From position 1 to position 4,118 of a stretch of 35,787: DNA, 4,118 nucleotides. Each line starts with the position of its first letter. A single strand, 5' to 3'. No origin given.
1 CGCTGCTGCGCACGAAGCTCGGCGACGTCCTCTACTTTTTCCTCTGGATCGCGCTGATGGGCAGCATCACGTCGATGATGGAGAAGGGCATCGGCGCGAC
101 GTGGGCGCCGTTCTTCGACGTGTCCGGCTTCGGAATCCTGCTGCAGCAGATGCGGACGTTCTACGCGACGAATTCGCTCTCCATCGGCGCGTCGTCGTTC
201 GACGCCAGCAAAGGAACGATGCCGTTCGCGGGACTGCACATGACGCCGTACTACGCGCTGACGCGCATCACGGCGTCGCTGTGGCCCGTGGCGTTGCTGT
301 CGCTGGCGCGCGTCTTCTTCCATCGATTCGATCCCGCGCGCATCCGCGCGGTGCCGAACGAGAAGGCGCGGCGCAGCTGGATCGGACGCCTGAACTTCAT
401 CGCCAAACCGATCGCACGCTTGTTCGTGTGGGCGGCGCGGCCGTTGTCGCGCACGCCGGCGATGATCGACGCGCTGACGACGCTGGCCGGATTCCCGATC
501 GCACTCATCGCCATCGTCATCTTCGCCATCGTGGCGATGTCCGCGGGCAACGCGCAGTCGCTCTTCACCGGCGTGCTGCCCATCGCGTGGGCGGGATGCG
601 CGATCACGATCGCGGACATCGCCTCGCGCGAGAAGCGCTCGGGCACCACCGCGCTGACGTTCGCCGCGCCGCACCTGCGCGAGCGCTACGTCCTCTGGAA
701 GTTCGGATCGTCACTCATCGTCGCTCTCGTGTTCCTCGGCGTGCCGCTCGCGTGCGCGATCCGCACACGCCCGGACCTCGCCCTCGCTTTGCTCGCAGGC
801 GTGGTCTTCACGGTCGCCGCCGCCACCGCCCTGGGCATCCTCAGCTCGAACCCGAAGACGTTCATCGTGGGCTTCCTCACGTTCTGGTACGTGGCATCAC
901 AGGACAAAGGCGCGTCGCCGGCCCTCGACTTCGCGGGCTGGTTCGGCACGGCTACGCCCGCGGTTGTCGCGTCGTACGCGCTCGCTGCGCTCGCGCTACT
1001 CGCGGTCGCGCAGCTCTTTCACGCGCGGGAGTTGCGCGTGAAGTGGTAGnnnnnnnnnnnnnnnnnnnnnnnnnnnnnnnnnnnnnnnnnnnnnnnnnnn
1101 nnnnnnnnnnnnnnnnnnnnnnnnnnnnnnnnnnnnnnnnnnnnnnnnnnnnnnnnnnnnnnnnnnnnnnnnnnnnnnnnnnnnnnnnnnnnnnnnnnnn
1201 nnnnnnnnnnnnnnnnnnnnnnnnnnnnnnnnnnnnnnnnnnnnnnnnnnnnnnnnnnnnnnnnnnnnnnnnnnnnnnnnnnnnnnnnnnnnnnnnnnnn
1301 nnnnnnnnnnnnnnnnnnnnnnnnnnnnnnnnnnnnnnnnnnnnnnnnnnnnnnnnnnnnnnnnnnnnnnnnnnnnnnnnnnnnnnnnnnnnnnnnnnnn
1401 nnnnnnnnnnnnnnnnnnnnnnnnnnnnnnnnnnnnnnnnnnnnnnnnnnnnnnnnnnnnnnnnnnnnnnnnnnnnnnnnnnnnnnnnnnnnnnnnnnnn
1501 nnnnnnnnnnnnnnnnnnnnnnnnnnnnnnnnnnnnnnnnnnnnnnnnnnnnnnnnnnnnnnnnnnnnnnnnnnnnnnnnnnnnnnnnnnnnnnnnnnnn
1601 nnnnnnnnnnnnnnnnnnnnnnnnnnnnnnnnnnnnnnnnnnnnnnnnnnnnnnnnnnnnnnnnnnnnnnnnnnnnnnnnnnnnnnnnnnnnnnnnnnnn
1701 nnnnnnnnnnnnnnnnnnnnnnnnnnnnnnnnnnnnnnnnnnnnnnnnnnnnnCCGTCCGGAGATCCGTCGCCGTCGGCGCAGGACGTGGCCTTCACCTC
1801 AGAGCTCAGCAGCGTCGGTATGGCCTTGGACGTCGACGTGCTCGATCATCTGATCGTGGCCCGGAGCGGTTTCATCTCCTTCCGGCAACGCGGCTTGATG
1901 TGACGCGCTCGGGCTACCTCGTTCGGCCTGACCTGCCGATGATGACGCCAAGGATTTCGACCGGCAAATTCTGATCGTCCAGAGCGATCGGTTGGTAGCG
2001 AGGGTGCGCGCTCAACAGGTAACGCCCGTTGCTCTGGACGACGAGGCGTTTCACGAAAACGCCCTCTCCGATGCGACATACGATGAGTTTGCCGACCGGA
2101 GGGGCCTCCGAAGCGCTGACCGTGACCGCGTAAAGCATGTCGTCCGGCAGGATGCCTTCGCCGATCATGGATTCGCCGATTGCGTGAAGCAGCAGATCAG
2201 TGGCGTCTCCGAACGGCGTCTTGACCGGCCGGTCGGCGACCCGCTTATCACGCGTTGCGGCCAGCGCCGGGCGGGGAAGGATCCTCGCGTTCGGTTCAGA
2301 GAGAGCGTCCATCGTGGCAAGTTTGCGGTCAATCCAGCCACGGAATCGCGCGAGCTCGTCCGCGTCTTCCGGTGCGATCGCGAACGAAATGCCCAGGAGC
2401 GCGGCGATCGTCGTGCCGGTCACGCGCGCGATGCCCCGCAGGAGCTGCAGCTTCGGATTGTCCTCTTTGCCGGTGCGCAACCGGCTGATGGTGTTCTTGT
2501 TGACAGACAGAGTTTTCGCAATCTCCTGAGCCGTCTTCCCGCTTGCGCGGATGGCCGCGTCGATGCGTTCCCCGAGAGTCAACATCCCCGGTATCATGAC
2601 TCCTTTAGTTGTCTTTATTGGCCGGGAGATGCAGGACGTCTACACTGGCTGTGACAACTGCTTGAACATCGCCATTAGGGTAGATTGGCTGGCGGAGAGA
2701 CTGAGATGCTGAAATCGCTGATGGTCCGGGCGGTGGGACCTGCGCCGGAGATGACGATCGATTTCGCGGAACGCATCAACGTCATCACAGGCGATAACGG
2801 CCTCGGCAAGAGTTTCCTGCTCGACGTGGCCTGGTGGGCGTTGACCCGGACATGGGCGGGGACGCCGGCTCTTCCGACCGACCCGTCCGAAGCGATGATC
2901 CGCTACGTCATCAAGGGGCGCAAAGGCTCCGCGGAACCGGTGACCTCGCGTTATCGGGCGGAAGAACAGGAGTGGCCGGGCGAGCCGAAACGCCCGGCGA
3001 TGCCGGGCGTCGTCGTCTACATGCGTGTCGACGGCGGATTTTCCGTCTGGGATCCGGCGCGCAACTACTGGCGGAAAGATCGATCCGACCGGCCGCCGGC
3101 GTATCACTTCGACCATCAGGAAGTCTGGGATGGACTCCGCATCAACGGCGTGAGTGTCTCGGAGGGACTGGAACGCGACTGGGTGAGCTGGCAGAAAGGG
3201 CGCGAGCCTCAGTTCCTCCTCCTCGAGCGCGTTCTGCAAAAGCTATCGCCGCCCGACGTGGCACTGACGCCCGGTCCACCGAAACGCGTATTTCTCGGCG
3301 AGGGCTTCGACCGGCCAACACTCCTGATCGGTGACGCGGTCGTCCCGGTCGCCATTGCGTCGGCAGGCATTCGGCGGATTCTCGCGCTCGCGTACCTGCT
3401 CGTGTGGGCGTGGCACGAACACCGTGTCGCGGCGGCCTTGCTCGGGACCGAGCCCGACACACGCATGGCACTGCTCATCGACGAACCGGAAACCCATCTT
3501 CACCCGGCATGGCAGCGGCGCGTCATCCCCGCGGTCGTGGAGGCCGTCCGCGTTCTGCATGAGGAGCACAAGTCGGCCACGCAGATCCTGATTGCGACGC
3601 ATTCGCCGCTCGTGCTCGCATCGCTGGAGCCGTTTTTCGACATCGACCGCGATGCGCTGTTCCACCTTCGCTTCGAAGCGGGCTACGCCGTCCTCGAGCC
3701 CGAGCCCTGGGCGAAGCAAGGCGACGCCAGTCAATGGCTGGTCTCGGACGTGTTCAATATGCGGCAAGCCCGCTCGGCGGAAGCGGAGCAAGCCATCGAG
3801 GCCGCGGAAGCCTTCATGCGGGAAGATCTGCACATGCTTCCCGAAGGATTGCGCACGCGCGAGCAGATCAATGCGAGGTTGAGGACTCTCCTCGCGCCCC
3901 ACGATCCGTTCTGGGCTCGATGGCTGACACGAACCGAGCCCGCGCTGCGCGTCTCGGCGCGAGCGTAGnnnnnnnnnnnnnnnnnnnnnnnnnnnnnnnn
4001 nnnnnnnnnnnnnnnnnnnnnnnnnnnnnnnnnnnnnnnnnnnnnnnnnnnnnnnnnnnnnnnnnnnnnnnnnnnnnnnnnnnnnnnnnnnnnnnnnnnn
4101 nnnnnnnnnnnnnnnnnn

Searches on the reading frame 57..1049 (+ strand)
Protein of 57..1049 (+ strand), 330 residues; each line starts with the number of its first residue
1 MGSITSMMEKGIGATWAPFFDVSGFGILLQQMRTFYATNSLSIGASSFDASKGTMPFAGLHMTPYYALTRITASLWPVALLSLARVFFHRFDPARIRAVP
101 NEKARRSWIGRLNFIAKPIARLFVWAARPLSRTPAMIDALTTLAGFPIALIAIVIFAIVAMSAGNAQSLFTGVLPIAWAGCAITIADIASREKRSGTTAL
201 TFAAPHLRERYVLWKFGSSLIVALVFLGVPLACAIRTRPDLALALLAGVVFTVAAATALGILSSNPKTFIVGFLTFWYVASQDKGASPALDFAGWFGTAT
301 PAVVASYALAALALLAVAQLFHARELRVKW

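Call 44: search_protein_families(library=pfam, proteins=[window:57-1049:+], max_evalue=0.01)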
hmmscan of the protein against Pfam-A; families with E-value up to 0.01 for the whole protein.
window:57-1049:+ (330 aa): 2 families
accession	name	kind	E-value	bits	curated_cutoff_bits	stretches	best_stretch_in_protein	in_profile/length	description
PF13346.12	ABC2_membrane_5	-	0.00035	20.6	25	1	146-232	13-98/205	ABC-2 family transporter protein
PF12679.13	ABC2_membrane_2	-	0.00058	19.6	27.2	1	165-260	69-161/283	ABC-2 family transporter protein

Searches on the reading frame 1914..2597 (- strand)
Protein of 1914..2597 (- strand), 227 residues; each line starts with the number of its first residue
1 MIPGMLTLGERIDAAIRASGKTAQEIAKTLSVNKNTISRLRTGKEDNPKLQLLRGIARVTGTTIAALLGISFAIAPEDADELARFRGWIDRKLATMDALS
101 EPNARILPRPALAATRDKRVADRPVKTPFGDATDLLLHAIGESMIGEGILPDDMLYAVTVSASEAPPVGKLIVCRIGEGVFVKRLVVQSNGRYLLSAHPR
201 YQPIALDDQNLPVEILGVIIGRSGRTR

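Call 44: search_protein_families(library=pfam, proteins=[window:1914-2597:-], max_evalue=0.01)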
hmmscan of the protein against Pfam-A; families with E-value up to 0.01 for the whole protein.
window:1914-2597:- (227 aa): 6 families
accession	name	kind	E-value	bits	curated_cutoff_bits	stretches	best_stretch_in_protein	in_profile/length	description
PF00717.28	Peptidase_S24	-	4.1e-10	39.8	23.3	1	131-220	32-116/116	Peptidase S24-like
PF01381.28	HTH_3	-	1e-05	25.9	23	1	17-65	6-53/55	Helix-turn-helix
PF13560.12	HTH_31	-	2e-05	25.2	27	1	14-64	8-58/64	Helix-turn-helix domain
PF13384.12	HTH_23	-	0.00011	22.3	24.6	0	10-41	6-38/50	Homeodomain-like domain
PF13936.12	HTH_38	-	0.00084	19.5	27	1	6-39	5-39/44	Helix-turn-helix domain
PF13443.12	HTH_26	-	0.0042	17.7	22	1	13-69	3-59/63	Cro/C1-type HTH DNA-binding domain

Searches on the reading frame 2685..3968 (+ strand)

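Call 44: search_protein_families(library=pfam, proteins=[window:2685-3968:+], max_evalue=0.01)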
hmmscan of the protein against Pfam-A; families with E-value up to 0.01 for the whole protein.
window:2685-3968:+ (427 aa): 4 families
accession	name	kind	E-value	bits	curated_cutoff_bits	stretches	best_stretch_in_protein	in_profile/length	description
PF13304.12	AAA_21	-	4.5e-18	66.8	27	1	250-312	250-304/304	AAA domain, putative AbiEii toxin, Type IV TA system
PF13175.12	AAA_15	-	1.8e-13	51.3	32.1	1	216-309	292-372/374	AAA ATPase domain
PF13476.12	AAA_23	-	1.8e-05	25.9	27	1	24-55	14-45/201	AAA domain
PF02463.25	SMC_N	-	0.00036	20.5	40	1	22-55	17-50/220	RecF/RecN/SMC N terminal domain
